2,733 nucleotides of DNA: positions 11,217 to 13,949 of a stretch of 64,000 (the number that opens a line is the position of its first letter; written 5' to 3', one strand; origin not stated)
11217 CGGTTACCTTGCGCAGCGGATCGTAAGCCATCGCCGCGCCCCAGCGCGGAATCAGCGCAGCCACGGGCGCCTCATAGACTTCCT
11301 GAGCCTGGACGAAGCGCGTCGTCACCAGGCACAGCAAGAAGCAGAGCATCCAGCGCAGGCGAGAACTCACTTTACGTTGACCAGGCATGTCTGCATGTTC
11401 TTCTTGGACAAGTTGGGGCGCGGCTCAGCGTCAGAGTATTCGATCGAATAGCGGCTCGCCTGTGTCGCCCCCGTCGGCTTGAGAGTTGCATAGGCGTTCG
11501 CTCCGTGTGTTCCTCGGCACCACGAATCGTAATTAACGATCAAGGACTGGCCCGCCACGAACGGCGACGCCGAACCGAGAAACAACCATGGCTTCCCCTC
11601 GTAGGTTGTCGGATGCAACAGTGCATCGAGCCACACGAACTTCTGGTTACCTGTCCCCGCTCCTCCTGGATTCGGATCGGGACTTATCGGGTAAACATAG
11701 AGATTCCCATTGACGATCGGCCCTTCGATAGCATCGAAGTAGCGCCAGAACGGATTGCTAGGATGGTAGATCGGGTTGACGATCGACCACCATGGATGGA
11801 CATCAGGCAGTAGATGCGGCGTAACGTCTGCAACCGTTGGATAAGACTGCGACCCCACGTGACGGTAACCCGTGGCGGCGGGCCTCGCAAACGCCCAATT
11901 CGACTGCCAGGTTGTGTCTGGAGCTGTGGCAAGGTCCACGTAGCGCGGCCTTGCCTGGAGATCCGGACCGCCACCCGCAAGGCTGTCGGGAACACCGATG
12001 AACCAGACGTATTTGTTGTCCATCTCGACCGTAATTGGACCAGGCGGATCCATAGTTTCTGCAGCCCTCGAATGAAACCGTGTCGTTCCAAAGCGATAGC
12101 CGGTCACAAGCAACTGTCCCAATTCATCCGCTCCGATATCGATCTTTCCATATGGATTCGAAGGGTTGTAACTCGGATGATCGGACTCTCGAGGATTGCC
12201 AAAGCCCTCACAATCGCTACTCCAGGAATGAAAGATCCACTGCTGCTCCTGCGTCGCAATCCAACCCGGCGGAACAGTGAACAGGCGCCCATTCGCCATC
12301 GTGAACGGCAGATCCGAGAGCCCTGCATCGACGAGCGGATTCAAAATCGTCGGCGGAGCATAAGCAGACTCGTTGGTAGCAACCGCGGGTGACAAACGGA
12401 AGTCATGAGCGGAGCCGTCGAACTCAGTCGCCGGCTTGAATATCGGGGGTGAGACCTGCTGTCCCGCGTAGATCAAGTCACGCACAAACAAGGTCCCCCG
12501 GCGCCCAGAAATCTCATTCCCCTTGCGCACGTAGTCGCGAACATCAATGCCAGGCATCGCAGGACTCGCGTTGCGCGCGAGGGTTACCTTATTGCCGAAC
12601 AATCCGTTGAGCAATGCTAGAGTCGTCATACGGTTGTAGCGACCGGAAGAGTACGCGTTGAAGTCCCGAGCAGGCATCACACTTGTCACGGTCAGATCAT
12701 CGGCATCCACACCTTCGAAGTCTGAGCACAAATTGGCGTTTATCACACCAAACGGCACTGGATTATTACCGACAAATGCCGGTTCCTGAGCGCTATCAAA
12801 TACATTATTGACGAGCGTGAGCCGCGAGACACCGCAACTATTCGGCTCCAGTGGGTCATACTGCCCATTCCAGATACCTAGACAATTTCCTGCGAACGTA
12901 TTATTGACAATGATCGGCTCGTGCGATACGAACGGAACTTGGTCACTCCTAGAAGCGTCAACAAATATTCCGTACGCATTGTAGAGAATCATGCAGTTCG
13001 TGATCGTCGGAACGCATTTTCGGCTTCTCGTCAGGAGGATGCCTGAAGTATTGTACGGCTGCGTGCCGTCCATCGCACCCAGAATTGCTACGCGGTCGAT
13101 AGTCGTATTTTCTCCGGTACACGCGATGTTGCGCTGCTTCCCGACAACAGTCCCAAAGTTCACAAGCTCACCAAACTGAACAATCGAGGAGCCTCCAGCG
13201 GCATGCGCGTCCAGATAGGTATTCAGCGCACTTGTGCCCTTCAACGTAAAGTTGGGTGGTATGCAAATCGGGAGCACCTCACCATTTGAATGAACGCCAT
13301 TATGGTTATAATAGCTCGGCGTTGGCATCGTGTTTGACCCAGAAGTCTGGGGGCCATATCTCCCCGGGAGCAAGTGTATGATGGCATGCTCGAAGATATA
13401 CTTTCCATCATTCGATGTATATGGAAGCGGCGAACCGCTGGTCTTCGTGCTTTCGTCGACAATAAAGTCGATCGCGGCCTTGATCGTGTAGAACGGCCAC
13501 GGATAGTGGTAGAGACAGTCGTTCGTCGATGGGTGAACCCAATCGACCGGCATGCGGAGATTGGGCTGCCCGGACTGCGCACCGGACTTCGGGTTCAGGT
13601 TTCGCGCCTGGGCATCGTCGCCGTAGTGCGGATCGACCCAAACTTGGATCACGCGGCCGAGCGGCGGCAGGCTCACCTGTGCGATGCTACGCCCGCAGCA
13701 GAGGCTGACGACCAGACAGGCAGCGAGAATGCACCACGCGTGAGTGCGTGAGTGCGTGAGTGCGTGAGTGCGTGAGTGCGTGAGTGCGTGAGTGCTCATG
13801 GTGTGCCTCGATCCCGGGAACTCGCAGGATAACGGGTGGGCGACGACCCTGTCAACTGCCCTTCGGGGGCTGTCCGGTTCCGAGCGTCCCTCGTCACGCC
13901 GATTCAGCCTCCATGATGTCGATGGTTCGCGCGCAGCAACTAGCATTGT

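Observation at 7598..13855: Three-gene coupled operon of large secreted/anchored proteins of unknown role, my top candidate for an undescribed module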

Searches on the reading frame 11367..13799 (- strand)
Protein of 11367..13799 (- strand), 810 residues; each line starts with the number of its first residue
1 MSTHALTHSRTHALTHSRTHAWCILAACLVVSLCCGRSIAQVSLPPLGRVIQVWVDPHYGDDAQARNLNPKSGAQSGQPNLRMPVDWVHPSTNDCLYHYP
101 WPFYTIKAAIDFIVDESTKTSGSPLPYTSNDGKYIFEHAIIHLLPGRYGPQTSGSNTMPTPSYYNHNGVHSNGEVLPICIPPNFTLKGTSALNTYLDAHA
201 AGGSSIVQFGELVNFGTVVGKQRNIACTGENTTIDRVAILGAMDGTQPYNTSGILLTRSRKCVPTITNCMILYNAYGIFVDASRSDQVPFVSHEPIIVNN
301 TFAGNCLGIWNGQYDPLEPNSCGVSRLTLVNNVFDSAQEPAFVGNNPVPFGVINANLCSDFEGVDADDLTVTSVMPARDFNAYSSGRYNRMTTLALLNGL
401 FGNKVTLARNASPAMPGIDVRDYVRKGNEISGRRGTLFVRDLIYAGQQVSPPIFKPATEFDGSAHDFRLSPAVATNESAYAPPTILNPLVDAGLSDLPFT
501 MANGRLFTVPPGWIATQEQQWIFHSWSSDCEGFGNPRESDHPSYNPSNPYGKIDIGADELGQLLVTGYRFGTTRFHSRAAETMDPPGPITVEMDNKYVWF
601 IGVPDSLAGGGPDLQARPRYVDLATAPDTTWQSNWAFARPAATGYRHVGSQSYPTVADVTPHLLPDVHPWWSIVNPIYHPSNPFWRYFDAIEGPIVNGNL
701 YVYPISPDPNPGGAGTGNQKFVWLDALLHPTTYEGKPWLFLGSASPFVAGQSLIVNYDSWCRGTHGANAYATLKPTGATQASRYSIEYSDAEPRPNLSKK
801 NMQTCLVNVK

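Call 6: search_protein_families(library=pfam, proteins=[window:11367-13799:-], max_evalue=1)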
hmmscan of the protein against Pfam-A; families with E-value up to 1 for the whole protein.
window:11367-13799:- (810 aa): 1 family
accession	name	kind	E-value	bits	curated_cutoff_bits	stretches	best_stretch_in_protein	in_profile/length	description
PF05048.19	NosD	-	0.0083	16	23.6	1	250-340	103-176/212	Periplasmic copper-binding protein (NosD)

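Call 7: search_protein_families(library=ncbifam, proteins=[window:11367-13799:-], max_evalue=1)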
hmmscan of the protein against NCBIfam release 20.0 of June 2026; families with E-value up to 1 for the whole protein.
window:11367-13799:- (810 aa): 1 family
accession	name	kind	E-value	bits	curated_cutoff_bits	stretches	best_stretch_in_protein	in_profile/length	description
TIGR03804.1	para_beta_helix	repeat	0.0034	17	19.45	1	253-283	1-29/44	parallel beta-helix repeat protein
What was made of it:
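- On Right-handed parallel beta-helix (Pfam Beta_helix/NosD; NCBIfam para_beta_helix): TIGR03804 17 bits against 19.45 (calls 6, 7).
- Checked: Beta-helix is below threshold by HMM: NosD E 0.008, para_beta_helix E 0.003 (calls 6, 7).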

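Call 15: find_homologous_proteins(query=window:11367-13799:-)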
Query window:11367-13799:- (810 aa): 22 proteins with E <= 0.001 among 8000 candidates.
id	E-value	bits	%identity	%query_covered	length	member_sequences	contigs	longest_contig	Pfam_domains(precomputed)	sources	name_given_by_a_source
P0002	0.0e+0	1906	100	99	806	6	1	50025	-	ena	-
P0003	4.8e-101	358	38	96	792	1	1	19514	-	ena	-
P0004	7.7e-95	337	36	94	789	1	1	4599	-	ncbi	-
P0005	1.1e-93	333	34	94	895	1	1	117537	-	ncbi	ncbi:MAG: hypothetical protein R3F30_06215 [Planctomycetota bacterium]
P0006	5.4e-91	324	35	94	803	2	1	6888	-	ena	-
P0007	1.3e-87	313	35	96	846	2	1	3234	-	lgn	-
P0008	6.3e-85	304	35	94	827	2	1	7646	-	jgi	-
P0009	2.2e-84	302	34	94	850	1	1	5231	-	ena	-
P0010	1.3e-81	293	34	92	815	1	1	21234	-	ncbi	-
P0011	5.3e-81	291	34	83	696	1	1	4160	-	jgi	jgi:hypothetical protein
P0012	1.1e-72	264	33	88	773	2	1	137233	-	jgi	-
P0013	1.3e-71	260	34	82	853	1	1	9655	-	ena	-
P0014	1.3e-70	257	32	94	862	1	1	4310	-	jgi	jgi:hypothetical protein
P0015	2.5e-66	243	34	77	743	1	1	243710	-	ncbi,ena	-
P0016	1.4e-62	230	35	73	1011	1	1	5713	-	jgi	-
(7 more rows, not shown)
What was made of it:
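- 11367..13799 (-): g1: exported right-handed beta-helix protein, 810 aa. Founding member of a Planctomycetota-restricted family. 22 homologues at 27-38% identity (call 15).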

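Call 17: find_encoding_contigs(protein=P0002, flank=10000, max_places=6)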
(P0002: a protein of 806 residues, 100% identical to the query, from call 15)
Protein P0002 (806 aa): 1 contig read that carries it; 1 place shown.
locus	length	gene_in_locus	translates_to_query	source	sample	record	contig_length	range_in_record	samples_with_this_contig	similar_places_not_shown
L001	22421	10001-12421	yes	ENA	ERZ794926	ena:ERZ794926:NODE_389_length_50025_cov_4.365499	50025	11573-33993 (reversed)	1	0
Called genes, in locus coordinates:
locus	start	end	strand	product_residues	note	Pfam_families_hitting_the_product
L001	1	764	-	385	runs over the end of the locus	PF04055:Radical_SAM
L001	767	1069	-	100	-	PF13186:SPASM (weak)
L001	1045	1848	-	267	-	PF04055:Radical_SAM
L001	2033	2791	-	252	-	PF00484:Pro_CA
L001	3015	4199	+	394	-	PF00108:Thiolase_N, PF02803:Thiolase_C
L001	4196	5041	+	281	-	PF02737:3HCDH_N, PF00725:3HCDH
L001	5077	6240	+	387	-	PF02771:Acyl-CoA_dh_N, PF02770:Acyl-CoA_dh_M, PF00441:Acyl-CoA_dh_1, PF08028:Acyl-CoA_dh_2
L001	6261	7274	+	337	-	PF03308:MeaB, PF00009:GTP_EFTU (faint), PF01926:MMR_HSR1 (faint), PF02492:cobW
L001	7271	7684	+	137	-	PF02310:B12-binding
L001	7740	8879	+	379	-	PF02771:Acyl-CoA_dh_N, PF00441:Acyl-CoA_dh_1, PF08028:Acyl-CoA_dh_2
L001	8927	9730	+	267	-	PF00753:Lactamase_B (weak), PF12706:Lactamase_B_2 (faint)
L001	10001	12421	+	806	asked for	-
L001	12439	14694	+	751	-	PF24681:Kelch_KLHDC2_KLHL20_DRC7, PF24981:Beta-prop_ATRN-LZTR1 (weak), PF13415:Beta-prop_FBX42, PF24681:Kelch_KLHDC2_KLHL20_DRC7 (weak)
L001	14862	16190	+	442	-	-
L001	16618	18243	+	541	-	PF00932:LTD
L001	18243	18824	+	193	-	PF00293:NUDIX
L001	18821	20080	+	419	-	PF03631:Virul_fac_BrkB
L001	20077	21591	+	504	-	PF02113:Peptidase_S13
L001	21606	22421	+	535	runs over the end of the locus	PF00884:Sulfatase, PF16347:SGSH_C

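Call 21: find_encoding_contigs(protein=P0005, flank=10000, max_places=3)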
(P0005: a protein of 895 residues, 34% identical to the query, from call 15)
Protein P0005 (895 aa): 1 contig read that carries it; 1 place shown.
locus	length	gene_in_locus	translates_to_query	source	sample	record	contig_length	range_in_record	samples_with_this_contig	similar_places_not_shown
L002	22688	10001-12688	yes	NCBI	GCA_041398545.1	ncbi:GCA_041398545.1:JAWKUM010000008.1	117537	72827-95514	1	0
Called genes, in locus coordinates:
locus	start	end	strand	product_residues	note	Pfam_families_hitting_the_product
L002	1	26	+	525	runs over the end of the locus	PF01964:ThiC_Rad_SAM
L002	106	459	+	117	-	-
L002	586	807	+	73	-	PF04324:Fer2_BFD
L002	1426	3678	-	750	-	-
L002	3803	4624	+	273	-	PF01784:DUF34_NIF3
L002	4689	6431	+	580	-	PF17900:Peptidase_M1_N (weak), PF01433:Peptidase_M1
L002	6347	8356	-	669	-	PF08497:Radical_SAM_N, PF04055:Radical_SAM, PF11842:DUF3362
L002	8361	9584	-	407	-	PF14399:BtrH_N, PF16169:DUF4872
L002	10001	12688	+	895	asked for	-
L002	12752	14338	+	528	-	PF24981:Beta-prop_ATRN-LZTR1 (faint), PF13415:Beta-prop_FBX42, PF24681:Kelch_KLHDC2_KLHL20_DRC7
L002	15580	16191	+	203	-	-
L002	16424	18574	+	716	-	PF13415:Beta-prop_FBX42, PF24681:Kelch_KLHDC2_KLHL20_DRC7, PF24981:Beta-prop_ATRN-LZTR1 (faint)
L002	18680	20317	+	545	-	-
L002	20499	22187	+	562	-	-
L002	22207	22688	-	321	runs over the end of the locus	-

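Call 22: find_encoding_contigs(protein=P0003, flank=10000, max_places=3)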
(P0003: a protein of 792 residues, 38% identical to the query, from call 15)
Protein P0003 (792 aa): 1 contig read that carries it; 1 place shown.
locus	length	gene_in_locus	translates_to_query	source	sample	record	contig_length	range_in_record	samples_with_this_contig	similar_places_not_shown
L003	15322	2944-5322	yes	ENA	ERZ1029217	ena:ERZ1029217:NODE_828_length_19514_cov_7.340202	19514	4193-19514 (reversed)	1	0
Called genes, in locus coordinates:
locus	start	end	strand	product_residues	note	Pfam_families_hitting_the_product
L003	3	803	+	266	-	?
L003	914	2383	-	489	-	-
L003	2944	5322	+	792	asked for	-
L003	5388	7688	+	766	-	PF13415:Beta-prop_FBX42, PF24681:Kelch_KLHDC2_KLHL20_DRC7, PF24981:Beta-prop_ATRN-LZTR1, PF24681:Kelch_KLHDC2_KLHL20_DRC7, PF24981:Beta-prop_ATRN-LZTR1 (weak), PF13415:Beta-prop_FBX42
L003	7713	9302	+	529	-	-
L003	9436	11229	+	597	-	PF00515:TPR_1 (faint), PF07719:TPR_2 (faint), PF13414:TPR_11 (faint)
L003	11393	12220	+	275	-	PF04116:FA_hydroxylase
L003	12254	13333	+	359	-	PF13489:Methyltransf_23, PF00891:Methyltransf_2 (weak), PF01209:Ubie_methyltran (faint), PF05175:MTS, PF13847:Methyltransf_31, PF08241:Methyltransf_11, PF08242:Methyltransf_12, PF13649:Methyltransf_25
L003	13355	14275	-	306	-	PF00561:Abhydrolase_1 (faint), PF12146:Hydrolase_4, PF12697:Abhydrolase_6 (faint), PF12146:Hydrolase_4 (weak)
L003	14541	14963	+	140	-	-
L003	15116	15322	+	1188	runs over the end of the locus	PF04542:Sigma70_r2, PF04545:Sigma70_r4 (weak), PF08281:Sigma70_r4_2, PF00775:Dioxygenase_C (faint), PF10670:DUF4198 (faint), PF17802:SpaA (faint), PF09430:EMC7_beta-sandw (faint), PF13620:CarboxypepD_reg (weak), +3 more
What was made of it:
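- The flanking genes are not conserved between loci (calls 17, 21, 22).
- Tried and rejected: Rejected because it is absent from the L002 and L003 loci (calls 21, 22).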

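Call 29: find_related_loci(query=A1, collection=genome_contigs, flank=10000)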
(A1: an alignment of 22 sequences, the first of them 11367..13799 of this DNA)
Query A1 (810 aa) in genome_contigs; peptide patterns used: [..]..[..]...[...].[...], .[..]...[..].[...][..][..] (x = any residue, [..] = any of these).
75 stretches matched a pattern; 61 encode a relative of the query (tblastn E <= 1e-3); 58 distinct loci.
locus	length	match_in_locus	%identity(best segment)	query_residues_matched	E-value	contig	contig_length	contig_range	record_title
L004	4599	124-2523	35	13-810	3e-101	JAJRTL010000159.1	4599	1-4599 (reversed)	MAG: Planctomycetota bacterium isolate Dive96_bin1.63 k141_1086862, whole genome shotgun sequence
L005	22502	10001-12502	34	23-809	3e-96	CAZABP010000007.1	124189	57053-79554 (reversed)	MAG TPA_asm: uncultured candidatus Brocadiaceae bacterium isolate SRP239054_co1_77 genome assembly, contig: NODE_73_leng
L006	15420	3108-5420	34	49-792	9e-87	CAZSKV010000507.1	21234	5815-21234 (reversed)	MAG TPA_asm: uncultured candidatus Brocadiaceae bacterium isolate binchicken_co200_67 genome assembly, contig: k141_9866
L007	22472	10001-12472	31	1-810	2e-80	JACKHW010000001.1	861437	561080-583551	MAG: Planctomycetota bacterium isolate HK-STAS-PLAN-28 HK-STAS-PLAN-28_1, whole genome shotgun sequence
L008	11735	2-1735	36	136-686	2e-76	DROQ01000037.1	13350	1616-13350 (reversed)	MAG TPA_asm: Planctomycetota bacterium isolate HyVt-539 HyVt-539_k145_1190795, whole genome shotgun sequence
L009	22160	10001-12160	33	34-740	1e-75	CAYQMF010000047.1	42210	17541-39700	MAG TPA_asm: uncultured candidatus Brocadiaceae bacterium isolate SRP237561_co1_290 genome assembly, contig: NODE_1242_l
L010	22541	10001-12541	31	24-807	3e-72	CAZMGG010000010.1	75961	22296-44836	MAG TPA_asm: uncultured candidatus Brocadiaceae bacterium isolate SRP239054_co1_40 genome assembly, contig: NODE_185_len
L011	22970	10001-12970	29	10-807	1e-64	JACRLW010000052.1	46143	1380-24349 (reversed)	MAG: Planctomycetota bacterium isolate NC_groundwater_1891_Pr3_B-0.1um_70_9 SR2-18-B1_coassembly_152451, whole genome sh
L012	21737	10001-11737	29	4-572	1e-51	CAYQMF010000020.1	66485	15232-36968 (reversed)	MAG TPA_asm: uncultured candidatus Brocadiaceae bacterium isolate SRP237561_co1_290 genome assembly, contig: NODE_556_le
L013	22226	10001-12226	34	14-671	2e-81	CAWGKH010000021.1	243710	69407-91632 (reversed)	MAG: uncultured Planctomycetota bacterium isolate MFD05684.bin.2.72 genome assembly, contig: contig_91313, whole genome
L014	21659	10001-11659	31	51-585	4e-50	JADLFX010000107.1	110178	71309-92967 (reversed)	MAG: Planctomycetota bacterium isolate SJ402 c_000001263086, whole genome shotgun sequence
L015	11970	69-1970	33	48-676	2e-49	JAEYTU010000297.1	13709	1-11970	MAG: Planctomycetota bacterium isolate OH_CBlB_142 k127_3695134, whole genome shotgun sequence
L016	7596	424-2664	29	6-679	6e-49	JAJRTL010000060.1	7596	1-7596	MAG: Planctomycetota bacterium isolate Dive96_bin1.63 k141_468869, whole genome shotgun sequence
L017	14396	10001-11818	29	50-673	2e-47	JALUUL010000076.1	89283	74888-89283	MAG: Planctomycetota bacterium isolate 128-326_metabat1_scaf2bin.009 128-326_scaffold_72_c1, whole genome shotgun sequen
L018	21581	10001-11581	30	50-579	1e-47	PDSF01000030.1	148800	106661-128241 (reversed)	MAG: Planctomycetota bacterium isolate DOLJORAL78_63_9 DolJOral78_scaffold_50, whole genome shotgun sequence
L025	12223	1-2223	31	102-727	4e-67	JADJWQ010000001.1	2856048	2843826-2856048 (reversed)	MAG: Planctomycetota bacterium isolate Kalu_18-Q3-R12-55_BAT3C.357 tig00000483-10-28528790, whole genome shotgun sequenc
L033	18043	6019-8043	28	41-675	8e-39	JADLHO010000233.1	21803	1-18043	MAG: Planctomycetota bacterium isolate SJ480 c_000001390888, whole genome shotgun sequence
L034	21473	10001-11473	31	50-568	4e-38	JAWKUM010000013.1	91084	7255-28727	MAG: Planctomycetota bacterium isolate ABC2.42 ABC2.42.fa-13, whole genome shotgun sequence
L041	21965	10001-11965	28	21-671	6e-36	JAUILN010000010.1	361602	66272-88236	MAG: bacterium isolate Co_bin.47 NODE_250_length_361602_cov_13.286645, whole genome shotgun sequence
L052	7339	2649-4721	25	50-694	2e-26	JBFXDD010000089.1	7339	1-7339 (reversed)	MAG: Planctomycetota bacterium isolate CA_2019_TPBS_85 NODE_37641_length_7339_cov_70.417915_TPBS, whole genome shotgun s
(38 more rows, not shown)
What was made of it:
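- Closest known: 5' coding repeats in Haemophilus and Campylobacter surface-glycan genes. Different: One of the MAGs does come from a dolphin oral sample (call 29).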

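Call 45: find_encoding_contigs(protein=P0028, flank=3000, max_places=4)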
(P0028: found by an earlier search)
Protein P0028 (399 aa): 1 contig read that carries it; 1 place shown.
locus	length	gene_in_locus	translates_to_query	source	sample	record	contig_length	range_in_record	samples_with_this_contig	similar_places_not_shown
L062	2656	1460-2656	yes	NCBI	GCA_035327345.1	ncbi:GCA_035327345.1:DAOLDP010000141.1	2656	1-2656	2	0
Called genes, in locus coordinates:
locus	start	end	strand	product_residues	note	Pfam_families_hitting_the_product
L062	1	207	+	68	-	PF00441:Acyl-CoA_dh_1, PF08028:Acyl-CoA_dh_2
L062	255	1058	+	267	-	PF00753:Lactamase_B (weak), PF12706:Lactamase_B_2 (faint)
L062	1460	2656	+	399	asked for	?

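Call 46: find_encoding_contigs(protein=P0029, flank=8000, max_places=4)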
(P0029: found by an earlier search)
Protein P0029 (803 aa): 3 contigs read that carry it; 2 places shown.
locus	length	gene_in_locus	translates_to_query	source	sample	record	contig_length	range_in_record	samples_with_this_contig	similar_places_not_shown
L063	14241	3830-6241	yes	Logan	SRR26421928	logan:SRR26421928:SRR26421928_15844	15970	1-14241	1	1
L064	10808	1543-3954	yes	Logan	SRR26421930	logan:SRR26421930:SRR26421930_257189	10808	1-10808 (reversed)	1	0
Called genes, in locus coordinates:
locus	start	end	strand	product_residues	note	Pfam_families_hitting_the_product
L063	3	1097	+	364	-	?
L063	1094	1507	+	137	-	PF02310:B12-binding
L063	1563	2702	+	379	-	PF02771:Acyl-CoA_dh_N, PF00441:Acyl-CoA_dh_1, PF08028:Acyl-CoA_dh_2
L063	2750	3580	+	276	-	PF00753:Lactamase_B (weak)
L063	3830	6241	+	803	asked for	-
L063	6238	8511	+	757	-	PF24981:Beta-prop_ATRN-LZTR1 (weak), PF13415:Beta-prop_FBX42, PF24681:Kelch_KLHDC2_KLHL20_DRC7 (weak)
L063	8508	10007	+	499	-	-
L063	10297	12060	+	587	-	PF00932:LTD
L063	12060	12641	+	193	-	PF00293:NUDIX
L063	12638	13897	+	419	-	PF03631:Virul_fac_BrkB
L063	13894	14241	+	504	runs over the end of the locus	PF02113:Peptidase_S13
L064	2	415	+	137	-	?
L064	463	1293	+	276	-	PF00753:Lactamase_B (weak)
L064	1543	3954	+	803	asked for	-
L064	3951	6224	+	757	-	PF24981:Beta-prop_ATRN-LZTR1 (weak), PF13415:Beta-prop_FBX42, PF24681:Kelch_KLHDC2_KLHL20_DRC7 (weak)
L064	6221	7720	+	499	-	-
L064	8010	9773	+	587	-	PF00932:LTD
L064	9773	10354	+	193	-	PF00293:NUDIX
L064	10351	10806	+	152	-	?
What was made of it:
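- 9094..11388 (-): g2: exported Kelch beta-propeller protein. 764 aa from the ATG at 11388, or 758 aa from the GTG at 11370 that overlaps the g1 stop as GTGA. Called from the -4 start in L063 and L064 (call 46).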

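Call 50: predict_structure(alignment_id=A1)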
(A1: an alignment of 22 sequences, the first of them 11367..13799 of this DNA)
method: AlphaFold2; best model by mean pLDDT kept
length: 810 residues; sequences in the alignment: 22
mean_pLDDT: 62.0   pTM: 0.77
mean pLDDT of the five models: 62.0, 61.0, 60.7, 60.6, 58.7
residues with pLDDT >= 90: 79; 70-90: 244; 50-70: 195; < 50: 292
segments of 3 or more residues with pLDDT < 50: 1-43, 59-68, 70-84, 153-162, 201-207, 340-351, 395-398, 428-431, 451-460, 519-521, 547-554, 556-558, 577-592, 621-750, 789-801
pLDDT, mean of each block of 10 residues (from residue 1): 33 36 41 40 58 66 45 39 51 59 76 71 73 79 77 46 53 81 84 74 47 82 77 88 70 90 91 87 85 93 85 80 92 74 40 65 94 90 86 51 77 87 64 70 65 44 65 75 82 82 91 63 63 60 57 48 61 53 41 61 76 55 34 38 33 35 34 36 37 43 44 34 35 35 39 74 70 60 55 40 58
secondary structure, 60 per line:
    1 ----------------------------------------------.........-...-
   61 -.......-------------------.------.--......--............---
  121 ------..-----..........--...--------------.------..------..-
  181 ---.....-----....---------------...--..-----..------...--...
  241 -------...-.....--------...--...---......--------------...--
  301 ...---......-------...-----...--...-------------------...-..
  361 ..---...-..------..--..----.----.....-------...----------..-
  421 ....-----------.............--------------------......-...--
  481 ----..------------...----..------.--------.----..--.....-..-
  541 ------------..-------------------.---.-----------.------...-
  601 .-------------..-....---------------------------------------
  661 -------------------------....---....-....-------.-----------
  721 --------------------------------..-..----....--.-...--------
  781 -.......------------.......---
elements in order (helices of 4 or more, strands of 3 or more residues): E47-55 H62-68 E98-103 H106-117 E134-143 E146-148 E184-188 E194-197 E213-215 E233-235 E238-240 E252-256 E265-267 E270-272 E276-281 E296-298 E301-303 E307-312 E320-322 E328-330 E333-335 E359-362 H393-397 E405-407 H421-424 E436-438 H439-448 E469-474 E499-501 E532-536 E597-599 E618-621 E686-689 E693-696 E762-765 E770-772 E782-788 E801-807
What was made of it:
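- On Right-handed parallel beta-helix (Pfam Beta_helix/NosD; NCBIfam para_beta_helix): AF2 pTM 0.77 with core pLDDT 70-94 (call 50).
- Closest known: Chlamydial polymorphic membrane proteins. Different: The g1 C-terminal region is only about 190 residues and poorly modelled (call 50).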
